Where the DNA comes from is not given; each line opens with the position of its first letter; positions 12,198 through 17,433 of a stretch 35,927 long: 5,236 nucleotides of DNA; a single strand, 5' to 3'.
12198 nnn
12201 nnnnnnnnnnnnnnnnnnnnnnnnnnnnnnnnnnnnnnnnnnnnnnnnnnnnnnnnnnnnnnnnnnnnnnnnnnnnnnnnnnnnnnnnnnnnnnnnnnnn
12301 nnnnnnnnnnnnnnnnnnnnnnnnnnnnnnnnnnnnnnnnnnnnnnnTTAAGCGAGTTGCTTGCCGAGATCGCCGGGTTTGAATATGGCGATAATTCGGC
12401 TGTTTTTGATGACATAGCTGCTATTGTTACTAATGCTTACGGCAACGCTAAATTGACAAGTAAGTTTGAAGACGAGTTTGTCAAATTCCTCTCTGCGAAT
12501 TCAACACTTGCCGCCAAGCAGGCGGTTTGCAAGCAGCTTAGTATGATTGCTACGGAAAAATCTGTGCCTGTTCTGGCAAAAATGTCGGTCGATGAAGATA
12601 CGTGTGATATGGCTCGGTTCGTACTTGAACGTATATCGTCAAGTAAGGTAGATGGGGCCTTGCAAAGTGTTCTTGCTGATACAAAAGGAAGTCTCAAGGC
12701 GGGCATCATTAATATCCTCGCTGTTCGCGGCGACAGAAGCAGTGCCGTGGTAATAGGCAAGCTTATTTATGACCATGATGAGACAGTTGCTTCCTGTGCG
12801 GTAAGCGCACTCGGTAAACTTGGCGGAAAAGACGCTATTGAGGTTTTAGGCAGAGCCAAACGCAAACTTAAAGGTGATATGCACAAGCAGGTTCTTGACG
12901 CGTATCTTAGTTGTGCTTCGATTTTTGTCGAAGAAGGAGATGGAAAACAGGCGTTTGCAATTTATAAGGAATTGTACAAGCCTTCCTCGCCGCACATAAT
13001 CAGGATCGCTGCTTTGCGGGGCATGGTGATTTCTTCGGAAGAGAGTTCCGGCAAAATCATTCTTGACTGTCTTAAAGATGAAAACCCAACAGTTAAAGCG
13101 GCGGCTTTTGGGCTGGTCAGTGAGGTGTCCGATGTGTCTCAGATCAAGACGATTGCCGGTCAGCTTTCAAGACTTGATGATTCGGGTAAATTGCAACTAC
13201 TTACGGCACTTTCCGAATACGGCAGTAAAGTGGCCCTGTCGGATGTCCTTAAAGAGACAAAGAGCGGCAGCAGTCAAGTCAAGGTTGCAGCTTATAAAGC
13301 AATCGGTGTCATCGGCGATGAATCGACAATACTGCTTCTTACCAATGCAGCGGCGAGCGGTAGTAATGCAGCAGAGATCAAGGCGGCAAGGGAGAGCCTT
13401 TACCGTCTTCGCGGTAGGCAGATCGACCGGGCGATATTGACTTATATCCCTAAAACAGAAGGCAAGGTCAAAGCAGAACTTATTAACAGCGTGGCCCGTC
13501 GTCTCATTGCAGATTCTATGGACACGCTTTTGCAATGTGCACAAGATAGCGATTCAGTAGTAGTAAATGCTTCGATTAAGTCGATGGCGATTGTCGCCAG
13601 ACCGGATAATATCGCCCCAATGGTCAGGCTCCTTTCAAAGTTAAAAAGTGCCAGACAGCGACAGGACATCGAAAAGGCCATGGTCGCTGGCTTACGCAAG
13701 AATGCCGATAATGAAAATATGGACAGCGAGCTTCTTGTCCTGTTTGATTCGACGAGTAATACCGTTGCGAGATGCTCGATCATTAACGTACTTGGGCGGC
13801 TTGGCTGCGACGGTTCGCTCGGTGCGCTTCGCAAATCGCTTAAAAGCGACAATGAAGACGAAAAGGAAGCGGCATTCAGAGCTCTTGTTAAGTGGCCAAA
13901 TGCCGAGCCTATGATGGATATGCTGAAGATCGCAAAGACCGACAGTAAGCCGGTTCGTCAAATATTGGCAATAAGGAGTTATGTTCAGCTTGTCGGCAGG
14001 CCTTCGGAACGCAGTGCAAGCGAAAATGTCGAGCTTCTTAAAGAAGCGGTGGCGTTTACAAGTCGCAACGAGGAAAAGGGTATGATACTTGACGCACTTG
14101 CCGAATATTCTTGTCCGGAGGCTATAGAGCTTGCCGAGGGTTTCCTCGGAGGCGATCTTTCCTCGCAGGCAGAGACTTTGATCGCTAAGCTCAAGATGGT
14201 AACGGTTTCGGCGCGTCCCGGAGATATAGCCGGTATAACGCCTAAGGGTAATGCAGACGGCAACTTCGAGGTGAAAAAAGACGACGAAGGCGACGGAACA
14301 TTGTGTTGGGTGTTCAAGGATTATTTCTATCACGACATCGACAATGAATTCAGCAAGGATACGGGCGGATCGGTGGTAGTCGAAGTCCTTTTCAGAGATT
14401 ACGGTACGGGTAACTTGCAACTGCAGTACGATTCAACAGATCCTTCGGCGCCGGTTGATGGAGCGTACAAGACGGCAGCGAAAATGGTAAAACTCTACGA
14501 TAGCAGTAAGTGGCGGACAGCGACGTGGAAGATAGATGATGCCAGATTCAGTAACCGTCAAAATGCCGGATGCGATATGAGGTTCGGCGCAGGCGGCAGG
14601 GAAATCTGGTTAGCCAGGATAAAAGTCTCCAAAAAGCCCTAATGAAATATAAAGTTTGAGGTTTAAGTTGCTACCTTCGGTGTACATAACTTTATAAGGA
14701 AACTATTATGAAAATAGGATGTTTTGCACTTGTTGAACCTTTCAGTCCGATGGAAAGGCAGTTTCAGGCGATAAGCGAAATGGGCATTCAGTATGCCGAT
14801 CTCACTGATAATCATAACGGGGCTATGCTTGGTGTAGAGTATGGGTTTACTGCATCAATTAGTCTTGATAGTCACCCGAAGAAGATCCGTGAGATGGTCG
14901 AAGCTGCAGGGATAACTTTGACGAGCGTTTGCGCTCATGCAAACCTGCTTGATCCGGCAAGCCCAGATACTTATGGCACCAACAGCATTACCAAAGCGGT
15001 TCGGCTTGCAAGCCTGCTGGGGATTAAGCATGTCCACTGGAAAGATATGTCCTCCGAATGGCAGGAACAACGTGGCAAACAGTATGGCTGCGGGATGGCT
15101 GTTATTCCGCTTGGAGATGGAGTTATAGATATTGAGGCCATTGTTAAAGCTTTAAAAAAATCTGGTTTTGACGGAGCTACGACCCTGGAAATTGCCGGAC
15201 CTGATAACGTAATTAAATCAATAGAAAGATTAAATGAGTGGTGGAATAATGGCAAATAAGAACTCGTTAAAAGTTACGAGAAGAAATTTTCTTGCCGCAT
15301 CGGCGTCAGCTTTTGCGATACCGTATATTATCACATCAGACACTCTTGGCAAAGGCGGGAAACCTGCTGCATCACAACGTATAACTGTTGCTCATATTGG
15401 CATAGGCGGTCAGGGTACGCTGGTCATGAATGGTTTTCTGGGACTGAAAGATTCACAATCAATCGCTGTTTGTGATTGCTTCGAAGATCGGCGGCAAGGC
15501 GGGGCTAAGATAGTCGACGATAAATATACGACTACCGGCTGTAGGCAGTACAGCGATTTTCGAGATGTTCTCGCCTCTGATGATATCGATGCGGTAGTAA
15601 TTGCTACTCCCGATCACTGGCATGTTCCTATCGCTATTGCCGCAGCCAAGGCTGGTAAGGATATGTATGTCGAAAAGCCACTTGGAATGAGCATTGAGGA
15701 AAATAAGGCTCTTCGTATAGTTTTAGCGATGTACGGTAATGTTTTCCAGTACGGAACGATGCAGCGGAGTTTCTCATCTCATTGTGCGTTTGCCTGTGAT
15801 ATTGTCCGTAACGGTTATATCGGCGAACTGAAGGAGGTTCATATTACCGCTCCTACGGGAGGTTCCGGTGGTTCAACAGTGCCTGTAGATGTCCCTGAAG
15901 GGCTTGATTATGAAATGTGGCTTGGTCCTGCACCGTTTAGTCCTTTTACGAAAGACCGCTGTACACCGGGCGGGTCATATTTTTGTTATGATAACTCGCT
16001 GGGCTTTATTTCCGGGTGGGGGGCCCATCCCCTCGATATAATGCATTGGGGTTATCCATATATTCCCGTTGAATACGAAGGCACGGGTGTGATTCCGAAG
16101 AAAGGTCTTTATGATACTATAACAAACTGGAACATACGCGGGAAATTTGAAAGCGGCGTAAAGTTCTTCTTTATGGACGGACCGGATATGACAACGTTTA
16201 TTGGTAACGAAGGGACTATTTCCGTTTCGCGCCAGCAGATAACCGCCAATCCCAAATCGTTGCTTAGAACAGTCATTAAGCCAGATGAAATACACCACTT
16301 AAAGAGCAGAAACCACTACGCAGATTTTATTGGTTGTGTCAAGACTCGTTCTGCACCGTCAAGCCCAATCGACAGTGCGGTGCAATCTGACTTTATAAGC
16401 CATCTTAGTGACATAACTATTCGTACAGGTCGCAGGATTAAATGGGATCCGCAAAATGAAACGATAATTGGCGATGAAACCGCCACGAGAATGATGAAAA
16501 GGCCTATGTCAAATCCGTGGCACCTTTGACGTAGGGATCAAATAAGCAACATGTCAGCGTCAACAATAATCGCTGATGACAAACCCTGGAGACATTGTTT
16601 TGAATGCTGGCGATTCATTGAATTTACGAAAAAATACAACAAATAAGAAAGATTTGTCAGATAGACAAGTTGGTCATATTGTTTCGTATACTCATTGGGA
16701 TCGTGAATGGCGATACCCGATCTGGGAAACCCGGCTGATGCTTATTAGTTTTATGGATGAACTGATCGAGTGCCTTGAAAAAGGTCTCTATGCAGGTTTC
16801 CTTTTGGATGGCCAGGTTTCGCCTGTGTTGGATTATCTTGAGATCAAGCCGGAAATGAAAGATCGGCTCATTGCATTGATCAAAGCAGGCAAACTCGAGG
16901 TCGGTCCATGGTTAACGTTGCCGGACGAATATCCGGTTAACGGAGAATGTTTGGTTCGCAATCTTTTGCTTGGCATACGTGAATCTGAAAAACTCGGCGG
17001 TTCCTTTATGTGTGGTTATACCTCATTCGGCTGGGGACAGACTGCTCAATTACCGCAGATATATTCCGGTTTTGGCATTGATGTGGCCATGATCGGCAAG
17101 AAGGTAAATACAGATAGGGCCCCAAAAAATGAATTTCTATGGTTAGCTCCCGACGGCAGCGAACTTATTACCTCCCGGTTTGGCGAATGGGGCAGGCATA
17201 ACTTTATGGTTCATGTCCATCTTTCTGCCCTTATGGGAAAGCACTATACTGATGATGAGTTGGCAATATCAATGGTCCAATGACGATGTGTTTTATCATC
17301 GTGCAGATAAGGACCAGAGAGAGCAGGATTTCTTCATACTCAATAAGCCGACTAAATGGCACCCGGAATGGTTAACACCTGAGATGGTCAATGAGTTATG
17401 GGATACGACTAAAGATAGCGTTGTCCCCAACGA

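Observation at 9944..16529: Candidate secreted oxidative (keto-glycoside) cleavage module inside a glycan locus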

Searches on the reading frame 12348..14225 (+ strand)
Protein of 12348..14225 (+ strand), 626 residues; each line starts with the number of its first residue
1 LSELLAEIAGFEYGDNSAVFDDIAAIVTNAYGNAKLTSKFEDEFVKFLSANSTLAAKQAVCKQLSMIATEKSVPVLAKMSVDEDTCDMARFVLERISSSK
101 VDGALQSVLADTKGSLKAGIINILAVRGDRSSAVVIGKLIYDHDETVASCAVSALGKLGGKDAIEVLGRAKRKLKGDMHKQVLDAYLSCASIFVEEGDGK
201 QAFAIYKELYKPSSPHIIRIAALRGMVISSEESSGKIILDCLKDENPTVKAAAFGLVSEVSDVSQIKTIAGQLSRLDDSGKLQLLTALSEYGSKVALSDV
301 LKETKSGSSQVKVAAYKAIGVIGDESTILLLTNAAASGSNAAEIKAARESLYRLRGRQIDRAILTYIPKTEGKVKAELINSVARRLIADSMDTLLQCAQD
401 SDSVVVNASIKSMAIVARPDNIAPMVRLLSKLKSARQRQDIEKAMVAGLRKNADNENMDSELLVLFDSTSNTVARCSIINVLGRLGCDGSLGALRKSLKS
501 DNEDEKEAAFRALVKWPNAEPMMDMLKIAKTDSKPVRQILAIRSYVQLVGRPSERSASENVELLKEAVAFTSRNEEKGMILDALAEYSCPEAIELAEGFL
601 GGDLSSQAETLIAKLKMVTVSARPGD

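Call 95: search_protein_representatives(protein=window:12348-14225:+)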
Query: 626 residues. Proteins with E-value up to 0.001 (for the whole library): 8468; up to 1e-10: 5199; up to 1e-30: 2462. The best 150 are listed.
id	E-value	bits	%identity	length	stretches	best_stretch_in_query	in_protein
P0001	0.0e+00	1304.9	100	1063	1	1-626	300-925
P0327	7.6e-130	450.7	42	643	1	1-616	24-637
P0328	6.2e-122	424.6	39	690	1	2-620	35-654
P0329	2.1e-119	416.3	39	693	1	1-618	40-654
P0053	1.0e-116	407.4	39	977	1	1-617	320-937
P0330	1.1e-116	407.3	38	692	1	2-622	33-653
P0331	9.0e-116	404.3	38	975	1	1-615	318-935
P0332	3.3e-114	399.1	37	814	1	1-616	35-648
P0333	1.2e-113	397.3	38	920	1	2-623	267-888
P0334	4.0e-113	395.5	37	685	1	2-617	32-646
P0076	3.7e-111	389.0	38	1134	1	2-620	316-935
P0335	6.8e-109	381.6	38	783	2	3-612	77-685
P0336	1.1e-108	380.9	38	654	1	3-616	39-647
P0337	1.5e-108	380.4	36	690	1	2-616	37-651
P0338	3.8e-108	379.1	37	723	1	1-617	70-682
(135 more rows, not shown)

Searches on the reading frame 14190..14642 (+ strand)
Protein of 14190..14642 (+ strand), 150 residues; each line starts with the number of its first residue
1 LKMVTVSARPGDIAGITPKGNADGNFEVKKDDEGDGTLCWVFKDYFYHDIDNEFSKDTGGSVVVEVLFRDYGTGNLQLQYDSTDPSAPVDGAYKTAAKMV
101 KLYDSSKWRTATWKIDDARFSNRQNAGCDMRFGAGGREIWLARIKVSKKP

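Call 47: search_protein_families(library=pfam, proteins=[window:14190-14642:+], max_evalue=1)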
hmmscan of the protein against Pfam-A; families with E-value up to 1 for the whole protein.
window:14190-14642:+ (150 aa): 1 family
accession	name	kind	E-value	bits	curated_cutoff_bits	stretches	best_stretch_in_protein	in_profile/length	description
PF05357.18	Phage_Coat_A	-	0.099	12.9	20.8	1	110-126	36-52/63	Phage Coat Protein A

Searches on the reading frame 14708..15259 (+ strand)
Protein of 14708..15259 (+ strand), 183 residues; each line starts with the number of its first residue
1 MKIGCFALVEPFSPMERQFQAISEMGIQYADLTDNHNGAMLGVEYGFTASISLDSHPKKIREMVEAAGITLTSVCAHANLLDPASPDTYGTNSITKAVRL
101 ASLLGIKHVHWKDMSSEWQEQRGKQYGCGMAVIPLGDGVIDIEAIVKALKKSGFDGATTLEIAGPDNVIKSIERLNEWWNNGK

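Call 4: search_protein_families(library=pfam, proteins=[window:14708-15259:+], max_evalue=0.01)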
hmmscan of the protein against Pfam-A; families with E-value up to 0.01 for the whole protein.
window:14708-15259:+ (183 aa): 1 family
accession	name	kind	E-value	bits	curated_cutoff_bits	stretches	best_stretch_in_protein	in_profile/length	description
PF01261.30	AP_endonuc_2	-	2.8e-13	50.6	31.1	2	106-177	180-248/249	Xylose isomerase-like TIM barrel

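Call 6: search_protein_families(library=ncbifam, proteins=[window:14708-15259:+], max_evalue=0.01)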
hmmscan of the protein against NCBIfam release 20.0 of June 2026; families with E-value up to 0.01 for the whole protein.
window:14708-15259:+ (183 aa): 2 families
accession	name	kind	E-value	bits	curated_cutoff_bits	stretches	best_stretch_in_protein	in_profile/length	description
TIGR04379.1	myo_inos_iolE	equivalog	0.0022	17.6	290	1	106-161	204-265/290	myo-inosose-2 dehydratase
TIGR00542.1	hxl6Piso_put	equivalog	0.0029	17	272.15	0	131-162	218-249/279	L-ribulose-5-phosphate 3-epimerase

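Call 32: search_solved_structures(query=window:14708-15259:+, max_evalue=1, show_alignments=2)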
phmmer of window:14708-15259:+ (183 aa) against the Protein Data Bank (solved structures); distinct sequences matched with E-value up to 1: 12.
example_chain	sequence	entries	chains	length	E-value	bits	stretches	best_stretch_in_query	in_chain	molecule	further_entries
3tva_A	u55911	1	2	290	0.0005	23.1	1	81-169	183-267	Xylose isomerase domain protein TIM barrel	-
3p6l_A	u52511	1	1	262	0.019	18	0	133-178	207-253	Sugar phosphate isomerase/epimerase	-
3qc0_A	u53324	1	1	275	0.033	17.2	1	135-168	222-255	sugar isomerase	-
3ju2_A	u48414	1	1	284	0.036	17.1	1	135-168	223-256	uncharacterized protein SMc04130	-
3cqh_A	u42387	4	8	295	0.15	15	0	133-162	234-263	L-ribulose-5-phosphate 3-epimerase ulaE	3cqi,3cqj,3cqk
1n3s_A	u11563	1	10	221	0.18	14.8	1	41-80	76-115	GTP cyclohydrolase I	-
4m1b_A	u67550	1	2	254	0.28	14.2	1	34-120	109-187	Polysaccharide deacetylase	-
1n3t_F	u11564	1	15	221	0.29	14.1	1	41-80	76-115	GTP cyclohydrolase I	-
1fbx_A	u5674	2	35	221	0.34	13.9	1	41-80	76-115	GTP CYCLOHYDROLASE I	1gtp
4du6_A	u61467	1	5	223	0.6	13.1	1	41-80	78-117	GTP cyclohydrolase 1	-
8yeb_A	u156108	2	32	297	0.9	12.5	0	135-181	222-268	Ketose 3-epimerase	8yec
5zfs_A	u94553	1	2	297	0.91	12.5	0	135-181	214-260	D-allulose-3-epimerase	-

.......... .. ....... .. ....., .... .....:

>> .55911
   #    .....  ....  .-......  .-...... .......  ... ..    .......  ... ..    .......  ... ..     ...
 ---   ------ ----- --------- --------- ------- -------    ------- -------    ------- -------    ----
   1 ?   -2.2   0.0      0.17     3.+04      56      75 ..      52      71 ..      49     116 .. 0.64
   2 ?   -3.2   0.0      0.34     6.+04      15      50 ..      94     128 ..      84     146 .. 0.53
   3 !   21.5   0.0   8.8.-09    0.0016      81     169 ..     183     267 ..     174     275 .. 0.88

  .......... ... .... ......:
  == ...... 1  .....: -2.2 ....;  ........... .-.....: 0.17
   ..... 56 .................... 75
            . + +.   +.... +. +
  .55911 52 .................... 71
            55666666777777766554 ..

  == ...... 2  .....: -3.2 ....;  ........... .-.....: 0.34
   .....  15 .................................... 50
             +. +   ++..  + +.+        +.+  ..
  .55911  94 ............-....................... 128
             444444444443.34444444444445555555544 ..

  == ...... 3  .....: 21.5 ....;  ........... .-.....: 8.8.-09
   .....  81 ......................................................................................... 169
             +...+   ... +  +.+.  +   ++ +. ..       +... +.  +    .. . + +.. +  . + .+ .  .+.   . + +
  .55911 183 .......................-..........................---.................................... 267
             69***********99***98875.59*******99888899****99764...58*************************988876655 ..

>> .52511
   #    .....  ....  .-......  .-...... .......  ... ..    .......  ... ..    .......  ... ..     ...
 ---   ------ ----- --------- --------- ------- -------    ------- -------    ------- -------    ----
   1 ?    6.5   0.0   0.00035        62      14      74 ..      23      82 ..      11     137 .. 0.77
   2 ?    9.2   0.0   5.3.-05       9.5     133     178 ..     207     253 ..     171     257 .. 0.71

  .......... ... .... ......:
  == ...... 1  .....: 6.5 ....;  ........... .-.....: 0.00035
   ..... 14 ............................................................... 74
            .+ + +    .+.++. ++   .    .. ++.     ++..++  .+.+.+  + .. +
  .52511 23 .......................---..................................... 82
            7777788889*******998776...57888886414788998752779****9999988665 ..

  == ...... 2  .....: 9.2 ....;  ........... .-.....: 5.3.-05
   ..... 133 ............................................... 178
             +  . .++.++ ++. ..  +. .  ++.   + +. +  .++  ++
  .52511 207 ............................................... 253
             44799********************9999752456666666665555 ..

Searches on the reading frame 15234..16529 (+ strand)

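Call 4: search_protein_families(library=pfam, proteins=[window:15234-16529:+], max_evalue=0.01)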
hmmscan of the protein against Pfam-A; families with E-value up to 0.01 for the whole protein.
window:15234-16529:+ (431 aa): 2 families
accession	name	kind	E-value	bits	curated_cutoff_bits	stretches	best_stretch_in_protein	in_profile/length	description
PF19051.5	GFO_IDH_MocA_C2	-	1.6e-17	64.4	23.3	1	216-430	44-253/254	Oxidoreductase family, C-terminal alpha/beta domain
PF01408.29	GFO_IDH_MocA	-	1.4e-14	55.3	24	1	51-174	2-119/120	Oxidoreductase family, NAD-binding Rossmann fold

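Call 6: search_protein_families(library=ncbifam, proteins=[window:15234-16529:+], max_evalue=0.01)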
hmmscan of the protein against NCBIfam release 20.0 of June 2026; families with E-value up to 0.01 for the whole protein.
window:15234-16529:+ (431 aa): 8 families
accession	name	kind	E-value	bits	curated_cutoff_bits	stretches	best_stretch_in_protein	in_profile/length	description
NF058561.1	BT_2158_fam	equivalog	3.1e-34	118.4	750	1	15-240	1-222/487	glycoside 3-dehydrogenase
TIGR04380.1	myo_inos_iolG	equivalog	2.1e-18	66.3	355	1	51-205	3-151/330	inositol 2-dehydrogenase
NF052479.1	LevoglcsnDh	equivalog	1.3e-13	50.4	650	1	104-203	60-158/386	levoglucosan dehydrogenase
NF040723.1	UDP-GlcNAcDh_Arch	equivalog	1.4e-12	47.8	450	1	51-200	2-142/302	UDP-N-acetylglucosamine 3-dehydrogenase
NF041392.1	XylDh_Gfo6_Halo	equivalog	7.4e-11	41.4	350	1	71-203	36-167/350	D-xylose 1-dehydrogenase Gfo6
NF008607.0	PRK11579.1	subfamily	2.1e-08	33.6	330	1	106-200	53-146/346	oxidoreductase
NF052679.1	InsChiInosDhIolG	equivalog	3.2e-08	33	540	1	74-202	24-151/343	bifunctional inositol 2-dehydrogenase/D-chiro-inositol 1-dehydrogenase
NF007574.0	PRK10206.1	equivalog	2.9e-07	29.9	352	1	52-203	5-150/345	oxidoreductase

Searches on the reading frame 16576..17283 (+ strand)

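Call 4: search_protein_families(library=pfam, proteins=[window:16576-17283:+], max_evalue=0.01)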
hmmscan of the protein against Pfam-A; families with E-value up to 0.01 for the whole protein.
window:16576-17283:+ (235 aa): 1 family
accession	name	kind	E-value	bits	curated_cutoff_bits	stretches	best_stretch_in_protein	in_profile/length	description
PF01074.27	Glyco_hydro_38N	-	4e-19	69.5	25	1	34-202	3-175/270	Glycosyl hydrolases family 38 N-terminal domain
